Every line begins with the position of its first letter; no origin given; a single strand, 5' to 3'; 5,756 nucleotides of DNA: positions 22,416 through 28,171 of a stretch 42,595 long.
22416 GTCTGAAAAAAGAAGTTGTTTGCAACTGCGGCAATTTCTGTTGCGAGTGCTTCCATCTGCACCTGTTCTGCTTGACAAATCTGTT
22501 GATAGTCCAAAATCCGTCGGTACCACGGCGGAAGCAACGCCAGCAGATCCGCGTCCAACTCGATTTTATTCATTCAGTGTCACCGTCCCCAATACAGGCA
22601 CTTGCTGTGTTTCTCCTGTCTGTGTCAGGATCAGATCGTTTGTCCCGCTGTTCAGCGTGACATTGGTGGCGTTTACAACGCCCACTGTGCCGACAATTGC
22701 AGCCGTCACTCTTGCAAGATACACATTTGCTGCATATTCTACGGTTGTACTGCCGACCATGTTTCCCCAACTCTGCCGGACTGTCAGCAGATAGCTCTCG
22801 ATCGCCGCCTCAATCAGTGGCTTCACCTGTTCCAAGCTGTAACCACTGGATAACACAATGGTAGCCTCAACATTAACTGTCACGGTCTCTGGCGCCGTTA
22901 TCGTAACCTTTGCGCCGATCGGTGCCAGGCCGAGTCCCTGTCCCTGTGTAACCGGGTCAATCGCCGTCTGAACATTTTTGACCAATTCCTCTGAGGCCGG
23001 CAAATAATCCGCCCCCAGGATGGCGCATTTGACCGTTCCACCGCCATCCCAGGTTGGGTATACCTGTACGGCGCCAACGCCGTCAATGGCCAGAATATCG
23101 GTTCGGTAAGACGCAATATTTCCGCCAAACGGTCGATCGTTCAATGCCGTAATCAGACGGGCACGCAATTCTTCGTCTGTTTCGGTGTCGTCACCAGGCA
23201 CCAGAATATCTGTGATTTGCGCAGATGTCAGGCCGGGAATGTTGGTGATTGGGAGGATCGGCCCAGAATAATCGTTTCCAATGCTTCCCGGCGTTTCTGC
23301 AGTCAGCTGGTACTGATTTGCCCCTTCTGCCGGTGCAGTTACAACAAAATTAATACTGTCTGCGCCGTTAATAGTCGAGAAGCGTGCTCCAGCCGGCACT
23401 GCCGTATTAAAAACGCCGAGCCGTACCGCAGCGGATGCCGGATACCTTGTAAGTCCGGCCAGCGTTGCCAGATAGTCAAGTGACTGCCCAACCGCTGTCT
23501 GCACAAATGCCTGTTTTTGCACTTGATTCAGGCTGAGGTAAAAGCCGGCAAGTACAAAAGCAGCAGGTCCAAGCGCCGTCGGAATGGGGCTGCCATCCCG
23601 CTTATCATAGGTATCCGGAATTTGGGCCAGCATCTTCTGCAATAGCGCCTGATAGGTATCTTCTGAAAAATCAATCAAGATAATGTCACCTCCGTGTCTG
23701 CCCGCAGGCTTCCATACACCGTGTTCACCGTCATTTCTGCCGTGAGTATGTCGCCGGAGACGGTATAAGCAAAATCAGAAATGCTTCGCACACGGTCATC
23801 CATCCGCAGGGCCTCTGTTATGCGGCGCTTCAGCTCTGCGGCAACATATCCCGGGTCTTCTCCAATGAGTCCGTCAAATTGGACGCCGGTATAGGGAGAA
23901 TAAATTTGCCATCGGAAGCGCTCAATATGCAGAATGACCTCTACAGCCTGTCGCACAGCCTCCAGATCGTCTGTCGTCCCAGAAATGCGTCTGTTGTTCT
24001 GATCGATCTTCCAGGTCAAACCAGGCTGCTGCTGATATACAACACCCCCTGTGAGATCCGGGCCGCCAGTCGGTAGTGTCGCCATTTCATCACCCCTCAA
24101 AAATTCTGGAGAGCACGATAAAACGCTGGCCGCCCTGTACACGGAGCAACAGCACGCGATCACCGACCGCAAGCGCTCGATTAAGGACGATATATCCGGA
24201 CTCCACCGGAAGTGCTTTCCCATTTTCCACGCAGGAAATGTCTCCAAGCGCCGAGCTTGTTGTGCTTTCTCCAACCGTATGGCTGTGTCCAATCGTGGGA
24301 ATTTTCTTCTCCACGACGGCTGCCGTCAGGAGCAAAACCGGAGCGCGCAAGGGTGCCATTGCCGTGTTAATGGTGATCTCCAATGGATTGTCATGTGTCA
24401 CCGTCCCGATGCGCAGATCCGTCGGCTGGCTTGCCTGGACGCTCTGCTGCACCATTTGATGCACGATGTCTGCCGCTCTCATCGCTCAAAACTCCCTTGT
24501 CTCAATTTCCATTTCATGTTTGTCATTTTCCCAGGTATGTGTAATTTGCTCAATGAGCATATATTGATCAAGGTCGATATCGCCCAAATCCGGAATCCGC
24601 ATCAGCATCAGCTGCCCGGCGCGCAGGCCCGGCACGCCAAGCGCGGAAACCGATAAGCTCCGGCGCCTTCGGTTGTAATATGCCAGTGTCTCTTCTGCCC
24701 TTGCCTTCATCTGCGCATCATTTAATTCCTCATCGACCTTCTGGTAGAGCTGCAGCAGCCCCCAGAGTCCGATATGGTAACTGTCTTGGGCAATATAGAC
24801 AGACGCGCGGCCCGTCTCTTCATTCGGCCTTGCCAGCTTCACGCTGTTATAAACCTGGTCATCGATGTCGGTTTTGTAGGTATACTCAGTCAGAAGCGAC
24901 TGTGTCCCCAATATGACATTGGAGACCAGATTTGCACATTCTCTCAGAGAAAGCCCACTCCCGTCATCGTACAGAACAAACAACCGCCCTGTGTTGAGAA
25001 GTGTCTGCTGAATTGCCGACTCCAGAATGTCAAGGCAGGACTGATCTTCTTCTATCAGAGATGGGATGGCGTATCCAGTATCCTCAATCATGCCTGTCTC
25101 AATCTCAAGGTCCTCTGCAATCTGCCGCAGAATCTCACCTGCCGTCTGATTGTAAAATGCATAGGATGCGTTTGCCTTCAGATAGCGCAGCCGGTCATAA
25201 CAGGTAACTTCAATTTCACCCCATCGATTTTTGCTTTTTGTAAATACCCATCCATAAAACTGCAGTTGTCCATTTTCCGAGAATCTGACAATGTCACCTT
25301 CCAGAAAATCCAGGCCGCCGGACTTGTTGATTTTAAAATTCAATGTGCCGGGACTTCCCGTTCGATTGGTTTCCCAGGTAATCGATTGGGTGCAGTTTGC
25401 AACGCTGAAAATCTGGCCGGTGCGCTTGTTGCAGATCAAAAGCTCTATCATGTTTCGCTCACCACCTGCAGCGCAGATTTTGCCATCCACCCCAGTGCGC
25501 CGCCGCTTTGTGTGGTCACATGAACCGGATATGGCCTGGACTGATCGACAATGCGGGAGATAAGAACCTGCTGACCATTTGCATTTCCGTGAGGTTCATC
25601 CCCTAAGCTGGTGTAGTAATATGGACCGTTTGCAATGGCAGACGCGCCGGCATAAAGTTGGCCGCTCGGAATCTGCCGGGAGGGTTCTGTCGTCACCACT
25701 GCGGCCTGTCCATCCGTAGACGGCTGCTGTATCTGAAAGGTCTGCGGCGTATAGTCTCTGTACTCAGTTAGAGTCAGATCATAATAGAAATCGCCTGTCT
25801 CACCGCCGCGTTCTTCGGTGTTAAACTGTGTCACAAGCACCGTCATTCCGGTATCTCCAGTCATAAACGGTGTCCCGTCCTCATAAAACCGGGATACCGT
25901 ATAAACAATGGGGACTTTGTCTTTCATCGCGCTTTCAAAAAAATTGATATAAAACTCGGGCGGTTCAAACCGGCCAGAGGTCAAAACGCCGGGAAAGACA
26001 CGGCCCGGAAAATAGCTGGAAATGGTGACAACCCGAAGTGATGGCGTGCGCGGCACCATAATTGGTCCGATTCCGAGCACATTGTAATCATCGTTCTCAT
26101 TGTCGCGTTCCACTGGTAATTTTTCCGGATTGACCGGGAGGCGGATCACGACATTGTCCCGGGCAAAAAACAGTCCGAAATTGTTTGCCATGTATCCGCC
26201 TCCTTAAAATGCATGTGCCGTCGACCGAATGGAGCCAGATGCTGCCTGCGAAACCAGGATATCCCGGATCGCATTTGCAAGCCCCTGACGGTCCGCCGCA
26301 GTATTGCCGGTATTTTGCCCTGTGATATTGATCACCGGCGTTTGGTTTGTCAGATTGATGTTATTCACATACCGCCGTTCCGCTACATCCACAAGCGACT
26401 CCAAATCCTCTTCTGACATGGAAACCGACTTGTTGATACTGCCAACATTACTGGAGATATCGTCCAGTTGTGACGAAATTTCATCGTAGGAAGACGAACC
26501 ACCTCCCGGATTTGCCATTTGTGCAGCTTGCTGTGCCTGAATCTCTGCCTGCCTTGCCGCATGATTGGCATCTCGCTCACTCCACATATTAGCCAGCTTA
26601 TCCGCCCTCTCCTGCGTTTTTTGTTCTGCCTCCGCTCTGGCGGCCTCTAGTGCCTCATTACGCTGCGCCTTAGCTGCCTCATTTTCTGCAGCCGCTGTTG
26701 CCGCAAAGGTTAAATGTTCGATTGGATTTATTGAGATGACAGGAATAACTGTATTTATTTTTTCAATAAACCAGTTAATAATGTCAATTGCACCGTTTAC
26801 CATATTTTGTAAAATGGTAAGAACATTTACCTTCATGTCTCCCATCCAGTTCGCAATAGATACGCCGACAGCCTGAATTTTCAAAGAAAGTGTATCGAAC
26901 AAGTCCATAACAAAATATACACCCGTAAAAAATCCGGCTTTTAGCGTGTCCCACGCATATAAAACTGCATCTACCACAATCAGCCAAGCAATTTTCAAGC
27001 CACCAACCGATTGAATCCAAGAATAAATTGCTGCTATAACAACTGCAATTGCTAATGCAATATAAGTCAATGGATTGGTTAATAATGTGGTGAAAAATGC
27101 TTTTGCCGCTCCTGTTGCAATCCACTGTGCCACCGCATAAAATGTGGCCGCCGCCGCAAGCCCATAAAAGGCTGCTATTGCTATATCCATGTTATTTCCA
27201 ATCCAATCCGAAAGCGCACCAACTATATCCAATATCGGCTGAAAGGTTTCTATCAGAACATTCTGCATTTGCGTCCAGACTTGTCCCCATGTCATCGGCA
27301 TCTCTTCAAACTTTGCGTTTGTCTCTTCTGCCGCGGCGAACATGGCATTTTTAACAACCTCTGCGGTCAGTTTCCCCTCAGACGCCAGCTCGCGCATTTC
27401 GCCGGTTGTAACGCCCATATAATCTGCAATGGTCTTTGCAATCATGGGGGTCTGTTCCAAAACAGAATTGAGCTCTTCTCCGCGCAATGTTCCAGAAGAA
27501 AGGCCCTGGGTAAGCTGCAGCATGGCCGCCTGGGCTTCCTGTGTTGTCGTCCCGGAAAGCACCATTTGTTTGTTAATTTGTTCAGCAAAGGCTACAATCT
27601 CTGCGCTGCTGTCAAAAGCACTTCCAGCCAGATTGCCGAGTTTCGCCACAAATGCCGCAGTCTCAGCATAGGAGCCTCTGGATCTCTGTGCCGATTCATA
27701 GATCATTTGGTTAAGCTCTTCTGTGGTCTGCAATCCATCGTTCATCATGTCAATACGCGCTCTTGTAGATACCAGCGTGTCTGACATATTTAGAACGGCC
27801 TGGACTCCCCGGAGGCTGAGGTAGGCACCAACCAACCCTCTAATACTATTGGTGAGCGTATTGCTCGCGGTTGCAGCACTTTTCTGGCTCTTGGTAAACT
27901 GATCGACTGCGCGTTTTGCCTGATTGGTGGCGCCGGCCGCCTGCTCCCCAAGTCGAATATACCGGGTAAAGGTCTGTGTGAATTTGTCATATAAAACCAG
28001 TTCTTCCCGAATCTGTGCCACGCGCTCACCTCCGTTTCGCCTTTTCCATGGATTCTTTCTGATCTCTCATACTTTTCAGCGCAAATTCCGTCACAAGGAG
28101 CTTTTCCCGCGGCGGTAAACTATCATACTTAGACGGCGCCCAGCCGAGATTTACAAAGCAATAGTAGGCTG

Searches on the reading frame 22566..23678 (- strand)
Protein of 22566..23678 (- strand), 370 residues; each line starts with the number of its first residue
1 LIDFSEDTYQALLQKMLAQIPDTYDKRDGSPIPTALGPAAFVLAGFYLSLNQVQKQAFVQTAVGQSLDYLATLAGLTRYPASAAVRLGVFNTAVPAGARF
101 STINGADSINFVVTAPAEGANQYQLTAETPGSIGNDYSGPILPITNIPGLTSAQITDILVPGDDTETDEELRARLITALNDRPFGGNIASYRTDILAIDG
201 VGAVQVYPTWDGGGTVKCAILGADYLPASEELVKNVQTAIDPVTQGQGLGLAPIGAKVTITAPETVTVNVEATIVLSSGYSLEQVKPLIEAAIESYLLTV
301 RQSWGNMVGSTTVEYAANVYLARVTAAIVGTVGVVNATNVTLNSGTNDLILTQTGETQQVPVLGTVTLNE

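Call 52: search_protein_families(library=phrogs, proteins=[window:22566-23678:-], max_evalue=0.00001)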
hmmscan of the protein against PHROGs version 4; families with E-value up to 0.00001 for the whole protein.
window:22566-23678:- (370 aa): 3 families
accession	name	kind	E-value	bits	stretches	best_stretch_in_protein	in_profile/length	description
phrog_6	-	tail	1.1e-60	206.9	1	4-369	67-429/548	baseplate wedge subunit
phrog_1608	-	tail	5.9e-40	137.8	1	161-368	3-188/192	tail protein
phrog_12386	-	unknown function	4.7e-13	50.4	1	8-66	5-63/72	-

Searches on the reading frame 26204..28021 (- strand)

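Call 52: search_protein_families(library=phrogs, proteins=[window:26204-28021:-], max_evalue=0.00001)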
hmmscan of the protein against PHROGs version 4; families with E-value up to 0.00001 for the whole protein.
window:26204-28021:- (605 aa): 19 families
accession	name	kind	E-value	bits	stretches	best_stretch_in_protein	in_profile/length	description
phrog_1068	-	tail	2e-134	451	2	29-267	63-303/706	tail length tape measure protein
phrog_8010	-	tail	3e-78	264.9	1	28-269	229-469/1543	tail length tape measure protein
phrog_3336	-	tail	1.9e-55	190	1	32-340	43-363/1051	tail length tape measure protein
phrog_3519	-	tail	4.6e-48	165.6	1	31-257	38-264/959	tail length tape measure protein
phrog_339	-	tail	4.7e-45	155.3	1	29-307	32-309/1123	tail length tape measure protein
phrog_12798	-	tail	4.9e-43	148.5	1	32-269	22-263/1031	tail length tape measure protein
phrog_1107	-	tail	5.5e-38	131.6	1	32-262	146-386/1252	tail length tape measure protein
phrog_17300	-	tail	9.4e-37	127.8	1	25-578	23-570/900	tail length tape measure protein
phrog_12706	-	tail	2.8e-36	126.1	1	31-498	171-589/1244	tail length tape measure protein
phrog_7740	-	tail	8.5e-34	117.1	1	28-313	36-328/2151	tail length tape measure protein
phrog_2335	-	tail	1.2e-31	110.7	1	25-450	436-788/1536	tail length tape measure protein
phrog_27190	-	tail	2.5e-31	109.6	1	22-411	63-441/1015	tail length tape measure protein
phrog_32885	-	tail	2.5e-29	102.9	1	33-411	16-401/948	tail length tape measure protein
phrog_16297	-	tail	1.1e-28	101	1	26-424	40-446/777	tail length tape measure protein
phrog_16889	-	tail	4.1e-20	73.1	1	53-278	58-282/470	tail length tape measure protein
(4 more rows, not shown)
